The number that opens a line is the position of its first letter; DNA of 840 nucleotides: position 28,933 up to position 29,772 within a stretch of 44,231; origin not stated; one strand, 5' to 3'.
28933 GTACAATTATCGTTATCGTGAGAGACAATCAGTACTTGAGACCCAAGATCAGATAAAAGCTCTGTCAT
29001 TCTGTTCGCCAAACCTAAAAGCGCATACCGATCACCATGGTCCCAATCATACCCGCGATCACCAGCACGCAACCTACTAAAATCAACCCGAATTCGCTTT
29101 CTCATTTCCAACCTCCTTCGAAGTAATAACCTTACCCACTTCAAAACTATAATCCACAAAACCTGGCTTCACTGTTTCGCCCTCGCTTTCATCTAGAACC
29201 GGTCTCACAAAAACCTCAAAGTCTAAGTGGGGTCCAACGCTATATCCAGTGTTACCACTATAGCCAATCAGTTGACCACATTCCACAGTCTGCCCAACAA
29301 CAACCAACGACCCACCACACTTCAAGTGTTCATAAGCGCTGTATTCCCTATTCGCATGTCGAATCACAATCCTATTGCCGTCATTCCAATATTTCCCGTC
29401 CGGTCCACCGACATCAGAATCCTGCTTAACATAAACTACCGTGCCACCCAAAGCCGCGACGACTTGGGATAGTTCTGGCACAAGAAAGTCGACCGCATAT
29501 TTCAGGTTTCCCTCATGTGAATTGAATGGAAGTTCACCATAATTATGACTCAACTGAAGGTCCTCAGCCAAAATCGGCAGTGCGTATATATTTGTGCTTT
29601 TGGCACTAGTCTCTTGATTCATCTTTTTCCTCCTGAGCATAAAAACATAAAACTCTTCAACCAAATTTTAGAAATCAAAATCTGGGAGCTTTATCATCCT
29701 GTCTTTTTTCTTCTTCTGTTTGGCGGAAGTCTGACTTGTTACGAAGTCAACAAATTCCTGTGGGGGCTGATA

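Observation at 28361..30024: Tight four-gene operon of unknown function: Cys/His HYV-module protein, cytoplasmic variant M23-like protein and two small unknowns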

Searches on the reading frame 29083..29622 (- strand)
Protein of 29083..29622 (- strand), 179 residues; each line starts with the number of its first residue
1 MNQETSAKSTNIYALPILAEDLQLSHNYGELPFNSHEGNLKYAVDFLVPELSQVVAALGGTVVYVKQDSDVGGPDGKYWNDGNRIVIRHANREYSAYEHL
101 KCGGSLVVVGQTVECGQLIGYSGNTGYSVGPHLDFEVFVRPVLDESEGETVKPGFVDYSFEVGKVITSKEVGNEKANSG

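Call 3: search_protein_families(library=pfam, proteins=[window:29083-29622:-], max_evalue=1)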
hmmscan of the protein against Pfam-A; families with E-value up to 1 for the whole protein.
window:29083-29622:- (179 aa): 1 family
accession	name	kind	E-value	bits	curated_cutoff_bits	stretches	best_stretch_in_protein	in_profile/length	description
PF01551.29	Peptidase_M23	-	6.4e-18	65.2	28.7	1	42-139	4-89/96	Peptidase family M23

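Call 4: search_protein_families(library=ncbifam, proteins=[window:29083-29622:-], max_evalue=1)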
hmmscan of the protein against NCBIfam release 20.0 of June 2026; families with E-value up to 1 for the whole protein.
window:29083-29622:- (179 aa): 12 families
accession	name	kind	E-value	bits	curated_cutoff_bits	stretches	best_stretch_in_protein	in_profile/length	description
NF008652.0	PRK11649.1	equivalog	3.4e-14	52.4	341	1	25-139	295-399/439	murein DD-endopeptidase MepM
NF052530.1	Heli_ShapePgp3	exception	5.6e-11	42.1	300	1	60-140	177-254/270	peptidoglycan metallopeptidase Pgp3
NF053825.1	PdgNdpepShyA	equivalog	2.5e-10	39.6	700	1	45-140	300-383/425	peptidoglycan DD-endopeptidase ShyA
NF053824.1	PdgNdpepShyC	equivalog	3.7e-09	36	700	1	60-143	306-386/429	peptidoglycan DD-endopeptidase ShyC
NF052529.1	PG_M23_Pgp6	exception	6.8e-07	28.3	600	1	82-140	366-422/452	peptidoglycan metallopeptidase Pgp6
NF052336.1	PdgHdaseHSB100310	equivalog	4.3e-06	26.3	500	1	36-137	52-141/316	peptidoglycan hydrolase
NF041208.1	celldiv_DipM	equivalog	6.2e-06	25.7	740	1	41-137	319-404/419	cell division endopeptidase DipM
NF050804.1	CellDivDipMCaul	equivalog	2.7e-05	23.2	900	1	60-155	538-630/634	cell division endopeptidase DipM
NF053738.1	S2SprSpoIIQBc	equivalog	0.0001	22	250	1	53-137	136-210/232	stage II sporulation protein SpoIIQ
NF040883.1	amid_act_ActS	equivalog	0.0001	21.6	375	1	45-128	140-212/242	amidase activator ActS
NF008123.1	PRK10871.1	equivalog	0.00089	18.7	311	1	81-137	296-349/365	murein hydrolase activator NlpD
NF008644.1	PRK11637.1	equivalog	0.0028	16.7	270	1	82-137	317-370/385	murein hydrolase activator EnvC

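Call 6: search_protein_families(library=padloc, proteins=[window:29083-29622:-], max_evalue=1)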
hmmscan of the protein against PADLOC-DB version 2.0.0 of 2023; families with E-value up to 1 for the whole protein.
window:29083-29622:- (179 aa): 0 families

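Call 7: search_protein_families(library=phrogs, proteins=[window:29083-29622:-], max_evalue=1)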
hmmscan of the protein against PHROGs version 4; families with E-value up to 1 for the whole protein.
window:29083-29622:- (179 aa): 22 families
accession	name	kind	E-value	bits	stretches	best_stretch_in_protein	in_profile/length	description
phrog_10030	-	tail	7.7e-18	64.2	1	35-143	1908-2010/2105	tail length tape measure protein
phrog_7767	-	other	3.7e-14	53.9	1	36-152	16-114/194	metallo-endopeptidase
phrog_6700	-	lysis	1.1e-12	46.8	1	26-140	2616-2714/2898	endolysin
phrog_3578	-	lysis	2.2e-12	48.1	1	85-138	285-337/405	endolysin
phrog_880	-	lysis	5.7e-10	40.1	1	33-139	21-121/435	endolysin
phrog_16615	-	other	1.1e-09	38.6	1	38-169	416-526/529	peptidase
phrog_1067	-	head and packaging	1.9e-08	34.2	1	70-138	783-845/991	minor head protein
phrog_14988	-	other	2.2e-08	35.1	1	52-148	45-137/272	peptidase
phrog_8537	-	unknown function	3.2e-07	31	1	37-137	13-100/384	-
phrog_28672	-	other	8.1e-07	29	1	39-141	286-377/397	metallo-endopeptidase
phrog_4070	-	tail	1.6e-06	27.6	1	39-138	623-710/989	tail length tape measure protein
phrog_3084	-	lysis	4.8e-06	26.9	1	36-141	19-120/468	endolysin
phrog_28394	-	unknown function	4.3e-05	23.8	1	37-136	199-286/303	-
phrog_21656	-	other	7.2e-05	21.9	1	44-137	640-729/1022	peptidase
phrog_11037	-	unknown function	0.00018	21.8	1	80-138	225-284/365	-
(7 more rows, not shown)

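Call 10: find_homologous_proteins(query=window:29083-29622:-)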
Query window:29083-29622:- (179 aa): 211 proteins with E <= 0.001 among 272 candidates; the best 120 are listed.
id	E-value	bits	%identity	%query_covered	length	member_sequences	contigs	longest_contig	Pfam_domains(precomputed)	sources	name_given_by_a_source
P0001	3.5e-115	400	100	100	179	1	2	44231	PF01551.30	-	-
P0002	1.2e-53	200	63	84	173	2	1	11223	PF01551.30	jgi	jgi:murein DD-endopeptidase MepM/ murein hydrolase activator NlpD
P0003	2.7e-52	196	60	91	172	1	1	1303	PF01551.30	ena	-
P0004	2.9e-48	182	63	80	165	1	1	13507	PF01551.30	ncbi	-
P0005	4.7e-47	179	62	80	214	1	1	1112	PF01551.30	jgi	-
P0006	2.2e-45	173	66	68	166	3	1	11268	PF01551.30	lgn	-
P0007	7.0e-44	168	58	81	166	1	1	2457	PF01551.30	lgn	-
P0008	1.2e-43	167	58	75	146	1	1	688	PF01551.30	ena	-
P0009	1.4e-43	167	55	90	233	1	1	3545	PF01551.30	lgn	-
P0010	8.7e-43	165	56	86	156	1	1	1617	PF01551.30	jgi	jgi:murein DD-endopeptidase MepM/ murein hydrolase activator NlpD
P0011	1.0e-42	164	56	85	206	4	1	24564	PF01551.30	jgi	jgi:murein DD-endopeptidase MepM/ murein hydrolase activator NlpD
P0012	1.7e-42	164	55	83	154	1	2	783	PF01551.30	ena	-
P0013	3.7e-42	163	54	84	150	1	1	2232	PF01551.30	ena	-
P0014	4.4e-42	162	54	83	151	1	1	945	PF01551.30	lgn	-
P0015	4.7e-42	162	55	81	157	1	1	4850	PF01551.30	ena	-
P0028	2.5e-40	157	58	73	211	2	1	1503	PF01551.30,PF26482.1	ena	-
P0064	9.5e-38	148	55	73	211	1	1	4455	PF01551.30,PF26482.1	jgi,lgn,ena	-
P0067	1.1e-37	148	55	83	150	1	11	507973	PF01551.30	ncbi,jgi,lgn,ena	ncbi:MAG: M23 family metallopeptidase [Candidatus Pacearchaeota archaeon]|jgi:murein DD-endopeptidas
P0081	1.2e-36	145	52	83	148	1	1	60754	PF01551.30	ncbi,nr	ncbi:MAG: Metalloendopeptidase [Parcubacteria group bacterium]|nr:Metalloendopeptidase [Parcubacteri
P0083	1.3e-36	144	54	74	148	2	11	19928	PF01551.30,PF26482.1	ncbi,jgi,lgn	-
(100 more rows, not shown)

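Call 14: find_encoding_contigs(protein=P0002, flank=5000, max_places=3)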
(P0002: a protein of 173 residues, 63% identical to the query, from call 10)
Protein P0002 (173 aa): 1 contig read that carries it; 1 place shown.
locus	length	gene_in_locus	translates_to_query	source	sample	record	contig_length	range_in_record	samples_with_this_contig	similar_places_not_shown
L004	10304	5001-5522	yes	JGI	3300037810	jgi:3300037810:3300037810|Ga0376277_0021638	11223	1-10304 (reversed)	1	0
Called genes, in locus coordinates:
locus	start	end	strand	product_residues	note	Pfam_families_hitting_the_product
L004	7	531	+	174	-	PF00466:Ribosomal_L10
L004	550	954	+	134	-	PF16320:Ribosomal_L12_N, PF00542:Ribosomal_L12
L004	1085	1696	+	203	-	-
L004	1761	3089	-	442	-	PF17767:NAPRTase_N (weak), PF04095:NAPRTase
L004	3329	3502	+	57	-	-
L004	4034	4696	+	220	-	PF14528:LAGLIDADG_3 (faint)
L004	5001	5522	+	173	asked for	PF01551:Peptidase_M23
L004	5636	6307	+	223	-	-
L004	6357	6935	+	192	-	PF03575:Peptidase_S51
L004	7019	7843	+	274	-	PF01909:NTP_transf_2 (weak), PF18765:Polbeta (weak)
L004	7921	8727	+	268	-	PF00106:adh_short, PF08659:KR (weak), PF13561:adh_short_C2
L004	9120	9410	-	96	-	-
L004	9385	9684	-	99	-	-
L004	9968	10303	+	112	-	PF03462:PCRF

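Call 15: find_encoding_contigs(protein=P0004, flank=5000, max_places=3)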
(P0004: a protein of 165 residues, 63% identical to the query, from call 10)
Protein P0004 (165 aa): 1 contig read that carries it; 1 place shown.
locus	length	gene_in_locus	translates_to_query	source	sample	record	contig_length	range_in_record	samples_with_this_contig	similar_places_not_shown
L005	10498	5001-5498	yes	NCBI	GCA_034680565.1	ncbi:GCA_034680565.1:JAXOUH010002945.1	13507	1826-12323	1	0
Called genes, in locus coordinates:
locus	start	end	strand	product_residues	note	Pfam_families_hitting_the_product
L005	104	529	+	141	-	PF00583:Acetyltransf_1, PF13673:Acetyltransf_10 (weak), PF13508:Acetyltransf_7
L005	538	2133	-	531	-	PF01676:Metalloenzyme, PF06415:iPGM_N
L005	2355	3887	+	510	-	PF12072:RNase_Y_N, PF00013:KH_1, PF22891:KH_PNO1_2nd (weak), PF01966:HD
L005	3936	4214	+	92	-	PF00216:Bac_DNA_binding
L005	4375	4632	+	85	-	-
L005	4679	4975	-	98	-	-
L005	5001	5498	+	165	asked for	PF01551:Peptidase_M23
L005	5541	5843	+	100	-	PF02686:GatC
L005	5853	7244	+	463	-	PF01425:Amidase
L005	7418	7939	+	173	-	-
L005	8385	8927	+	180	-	PF00160:Pro_isomerase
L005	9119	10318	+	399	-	-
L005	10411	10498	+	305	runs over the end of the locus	-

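Call 21: search_solved_structures(query=A1, show_alignments=3, max_evalue=0.001)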
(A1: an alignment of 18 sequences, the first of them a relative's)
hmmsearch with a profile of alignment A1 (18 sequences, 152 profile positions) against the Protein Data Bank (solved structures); distinct sequences matched with E-value up to 0.001: 39.
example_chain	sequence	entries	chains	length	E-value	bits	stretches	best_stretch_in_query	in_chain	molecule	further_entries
5kvp_A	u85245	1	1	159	2.2e-19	73.3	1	6-129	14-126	Zoocin A endopeptidase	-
6ue4_A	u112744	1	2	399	1.8e-17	67.1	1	33-132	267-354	ShyA endopeptidase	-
6u2a_A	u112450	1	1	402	1.8e-17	67.1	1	33-132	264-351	ShyA endopeptidase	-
6jmx_A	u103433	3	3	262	8e-17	65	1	8-130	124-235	Peptidase M23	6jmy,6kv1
2b44_A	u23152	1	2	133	8.3e-16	61.7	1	25-127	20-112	Glycyl-glycine endopeptidase lytM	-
2b0p_A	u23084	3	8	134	8.4e-16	61.6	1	24-127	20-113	Glycyl-glycine endopeptidase lytM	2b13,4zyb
5j1l_A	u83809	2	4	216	1.3e-15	61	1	35-128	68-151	ToxR-activated gene (TagE)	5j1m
6jn7_A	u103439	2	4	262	1.7e-15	60.6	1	8-130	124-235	Peptidase M23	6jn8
6jn1_A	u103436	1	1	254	2.4e-15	60.2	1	7-130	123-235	Peptidase M23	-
6jn0_A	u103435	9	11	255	2.4e-15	60.2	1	7-130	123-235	Peptidase M23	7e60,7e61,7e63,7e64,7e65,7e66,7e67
6jmz_A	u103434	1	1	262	2.6e-15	60.1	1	8-130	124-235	Peptidase M23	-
1qwy_A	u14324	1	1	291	4.4e-15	59.3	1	25-127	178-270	peptidoglycan hydrolase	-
5j1l_B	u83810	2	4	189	5.5e-15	59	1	10-128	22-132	ToxR-activated gene (TagE)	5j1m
5j1k_A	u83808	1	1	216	7.4e-15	58.6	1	10-128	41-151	ToxR-activated gene (TagE)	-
2gu1_A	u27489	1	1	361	1e-14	58.1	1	32-133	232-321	Zinc peptidase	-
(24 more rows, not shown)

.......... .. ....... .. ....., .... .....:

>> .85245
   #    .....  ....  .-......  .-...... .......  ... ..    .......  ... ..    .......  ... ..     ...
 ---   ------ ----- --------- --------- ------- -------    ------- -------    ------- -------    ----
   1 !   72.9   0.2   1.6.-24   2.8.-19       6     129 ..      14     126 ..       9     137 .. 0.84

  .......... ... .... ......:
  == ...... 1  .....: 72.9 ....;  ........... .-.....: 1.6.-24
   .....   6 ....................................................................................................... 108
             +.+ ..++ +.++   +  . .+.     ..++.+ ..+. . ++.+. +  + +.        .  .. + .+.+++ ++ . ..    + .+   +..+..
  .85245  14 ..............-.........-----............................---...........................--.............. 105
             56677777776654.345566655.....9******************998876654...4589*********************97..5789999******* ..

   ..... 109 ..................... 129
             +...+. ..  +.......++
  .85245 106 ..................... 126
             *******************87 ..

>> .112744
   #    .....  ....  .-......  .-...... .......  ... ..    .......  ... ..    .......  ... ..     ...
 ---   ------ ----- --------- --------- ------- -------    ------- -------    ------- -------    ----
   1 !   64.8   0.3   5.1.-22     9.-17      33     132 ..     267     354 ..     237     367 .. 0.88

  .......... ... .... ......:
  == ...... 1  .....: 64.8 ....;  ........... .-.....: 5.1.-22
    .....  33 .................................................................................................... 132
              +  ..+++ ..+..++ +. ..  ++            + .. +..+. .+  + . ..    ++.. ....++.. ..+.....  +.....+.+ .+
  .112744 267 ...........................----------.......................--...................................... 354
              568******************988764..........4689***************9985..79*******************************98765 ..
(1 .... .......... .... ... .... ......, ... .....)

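Call 56: find_encoding_contigs(protein=P0011, flank=4000, max_places=2)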
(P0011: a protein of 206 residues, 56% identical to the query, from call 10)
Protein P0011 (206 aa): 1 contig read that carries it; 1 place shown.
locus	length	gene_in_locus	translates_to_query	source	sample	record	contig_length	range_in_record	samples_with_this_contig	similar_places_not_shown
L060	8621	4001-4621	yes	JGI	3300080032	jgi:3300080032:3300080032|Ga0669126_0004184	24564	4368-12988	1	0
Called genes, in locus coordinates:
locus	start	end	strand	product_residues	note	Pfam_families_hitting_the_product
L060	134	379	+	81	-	-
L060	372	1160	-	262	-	PF01048:PNP_UDP_1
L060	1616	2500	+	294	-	PF00528:BPD_transp_1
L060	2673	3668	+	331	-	-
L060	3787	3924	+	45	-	-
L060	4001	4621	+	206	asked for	PF01551:Peptidase_M23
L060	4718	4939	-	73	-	-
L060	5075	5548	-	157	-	PF00583:Acetyltransf_1, PF13673:Acetyltransf_10 (weak), PF13508:Acetyltransf_7, PF08445:FR47 (weak)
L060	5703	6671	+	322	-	PF06053:DUF929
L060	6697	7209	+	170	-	-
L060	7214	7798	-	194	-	PF05724:TPMT, PF01209:Ubie_methyltran (weak), PF13489:Methyltransf_23, PF02353:CMAS, PF13649:Methyltransf_25, PF13847:Methyltransf_31, PF08241:Methyltransf_11, PF08242:Methyltransf_12, +1 more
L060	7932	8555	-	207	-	PF04493:Endonuclease_5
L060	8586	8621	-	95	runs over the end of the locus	PF01050:MannoseP_isomer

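Call 57: find_encoding_contigs(protein=P0081, flank=4000, max_places=2)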
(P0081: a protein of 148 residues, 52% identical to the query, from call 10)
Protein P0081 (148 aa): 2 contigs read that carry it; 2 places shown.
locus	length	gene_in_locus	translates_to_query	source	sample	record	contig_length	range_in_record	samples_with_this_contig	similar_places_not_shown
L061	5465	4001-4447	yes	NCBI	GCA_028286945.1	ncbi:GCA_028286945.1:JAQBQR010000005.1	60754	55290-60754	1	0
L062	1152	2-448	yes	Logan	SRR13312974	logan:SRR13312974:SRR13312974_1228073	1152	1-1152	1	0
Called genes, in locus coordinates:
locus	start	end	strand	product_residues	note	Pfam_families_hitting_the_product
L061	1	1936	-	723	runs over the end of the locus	PF17191:RecG_wedge, PF01336:tRNA_anti-codon (weak), PF00270:DEAD, PF04851:ResIII, PF00271:Helicase_C, PF19833:RecG_dom3_C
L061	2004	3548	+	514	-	PF01520:Amidase_3, PF01471:PG_binding_1 (weak)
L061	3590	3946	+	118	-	-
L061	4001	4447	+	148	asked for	PF01551:Peptidase_M23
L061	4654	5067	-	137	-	-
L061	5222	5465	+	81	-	PF21840:DUF6899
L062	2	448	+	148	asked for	PF01551:Peptidase_M23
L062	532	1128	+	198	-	-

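Call 58: find_encoding_contigs(protein=P0067, flank=4000, max_places=2)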
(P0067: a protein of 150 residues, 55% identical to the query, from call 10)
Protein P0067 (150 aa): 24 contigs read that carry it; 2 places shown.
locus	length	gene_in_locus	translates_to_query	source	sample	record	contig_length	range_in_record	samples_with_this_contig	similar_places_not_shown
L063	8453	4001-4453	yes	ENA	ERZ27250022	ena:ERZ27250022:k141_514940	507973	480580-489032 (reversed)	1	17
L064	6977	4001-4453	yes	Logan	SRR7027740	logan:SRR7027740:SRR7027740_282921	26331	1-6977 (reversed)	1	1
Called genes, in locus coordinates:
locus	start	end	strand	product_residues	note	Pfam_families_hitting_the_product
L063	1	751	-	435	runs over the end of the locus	PF01676:Metalloenzyme, PF10143:PhosphMutase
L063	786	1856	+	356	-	PF02881:SRP54_N (weak), PF13245:AAA_19 (weak), PF00448:SRP54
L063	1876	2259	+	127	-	PF03412:Peptidase_C39 (weak)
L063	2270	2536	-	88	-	-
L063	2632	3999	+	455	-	PF02881:SRP54_N, PF00448:SRP54, PF13401:AAA_22 (weak), PF01656:CbiA (weak), PF02978:SRP_SPB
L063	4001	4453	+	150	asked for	PF01551:Peptidase_M23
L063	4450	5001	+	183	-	PF00561:Abhydrolase_1, PF06821:Ser_hydrolase, PF10230:LIDHydrolase (faint)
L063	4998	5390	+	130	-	PF07884:VKOR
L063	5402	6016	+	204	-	PF01636:APH (faint), PF07714:PK_Tyr_Ser-Thr, PF00069:Pkinase, PF01163:RIO1, PF06293:Kdo (weak), PF03109:ABC1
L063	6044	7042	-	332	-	PF01609:DDE_Tnp_1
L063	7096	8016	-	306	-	PF02481:DNA_processg_A, PF18306:LDcluster4 (faint)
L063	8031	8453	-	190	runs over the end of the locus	-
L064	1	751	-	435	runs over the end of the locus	PF01676:Metalloenzyme, PF10143:PhosphMutase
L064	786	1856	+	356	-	PF02881:SRP54_N (weak), PF13245:AAA_19 (weak), PF00448:SRP54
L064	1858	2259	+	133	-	PF03412:Peptidase_C39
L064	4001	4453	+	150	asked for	PF01551:Peptidase_M23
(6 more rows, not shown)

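Call 74: search_protein_families(library=pfam, proteins=[P0028, P0083, P0064, L061:3590-3946:+, L004:5636-6307:+], max_evalue=0.01)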
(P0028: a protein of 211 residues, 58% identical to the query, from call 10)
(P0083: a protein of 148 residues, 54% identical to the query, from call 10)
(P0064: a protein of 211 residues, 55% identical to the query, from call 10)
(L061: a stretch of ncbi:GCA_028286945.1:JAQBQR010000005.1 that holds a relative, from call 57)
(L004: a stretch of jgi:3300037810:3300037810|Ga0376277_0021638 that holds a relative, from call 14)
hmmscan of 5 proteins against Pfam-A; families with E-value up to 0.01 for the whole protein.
P0028 (211 aa): 1 family
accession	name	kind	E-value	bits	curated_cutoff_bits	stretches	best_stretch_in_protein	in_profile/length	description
PF01551.29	Peptidase_M23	-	2.1e-22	79.6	28.7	1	31-129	3-89/96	Peptidase family M23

P0083 (148 aa): 1 family
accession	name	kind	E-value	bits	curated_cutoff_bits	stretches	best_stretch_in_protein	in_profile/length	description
PF01551.29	Peptidase_M23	-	4.1e-22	78.6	28.7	1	31-128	3-88/96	Peptidase family M23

P0064 (211 aa): 1 family
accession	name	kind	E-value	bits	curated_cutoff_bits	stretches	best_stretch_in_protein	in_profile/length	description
PF01551.29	Peptidase_M23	-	2.1e-22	79.5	28.7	1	31-129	3-89/96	Peptidase family M23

L061:3590-3946:+ (118 aa): 0 families

L004:5636-6307:+ (223 aa): 4 families
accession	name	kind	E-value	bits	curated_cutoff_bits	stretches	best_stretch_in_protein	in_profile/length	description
PF00106.31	adh_short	-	3e-30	105.6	26.6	1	2-174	1-178/195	short chain dehydrogenase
PF13561.12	adh_short_C2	-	3.3e-23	82.9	27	1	8-174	1-172/236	Enoyl-(Acyl carrier protein) reductase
PF01370.27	Epimerase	-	6.9e-05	22.8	20.9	1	5-161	2-158/240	NAD dependent epimerase/dehydratase family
PF08659.16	KR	-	0.0072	16.7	22.6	0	5-143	4-152/180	KR domain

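Call 86: find_encoding_contigs(protein=P0001, flank=5000, max_places=4)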
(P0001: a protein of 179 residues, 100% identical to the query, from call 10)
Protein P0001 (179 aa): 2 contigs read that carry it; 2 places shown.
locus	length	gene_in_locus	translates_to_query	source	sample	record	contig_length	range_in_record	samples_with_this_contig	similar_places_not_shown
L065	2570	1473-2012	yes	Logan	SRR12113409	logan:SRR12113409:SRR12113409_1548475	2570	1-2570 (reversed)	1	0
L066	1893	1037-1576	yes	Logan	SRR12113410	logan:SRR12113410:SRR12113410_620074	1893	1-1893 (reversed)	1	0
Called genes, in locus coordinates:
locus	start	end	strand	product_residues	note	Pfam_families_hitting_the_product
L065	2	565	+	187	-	?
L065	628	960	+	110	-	-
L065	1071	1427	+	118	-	PF25535:DUF7919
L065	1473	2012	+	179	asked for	PF01551:Peptidase_M23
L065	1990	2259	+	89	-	-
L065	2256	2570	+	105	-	?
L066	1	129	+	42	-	?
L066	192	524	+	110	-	-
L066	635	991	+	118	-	PF25535:DUF7919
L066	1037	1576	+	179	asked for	PF01551:Peptidase_M23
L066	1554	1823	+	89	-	-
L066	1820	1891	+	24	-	?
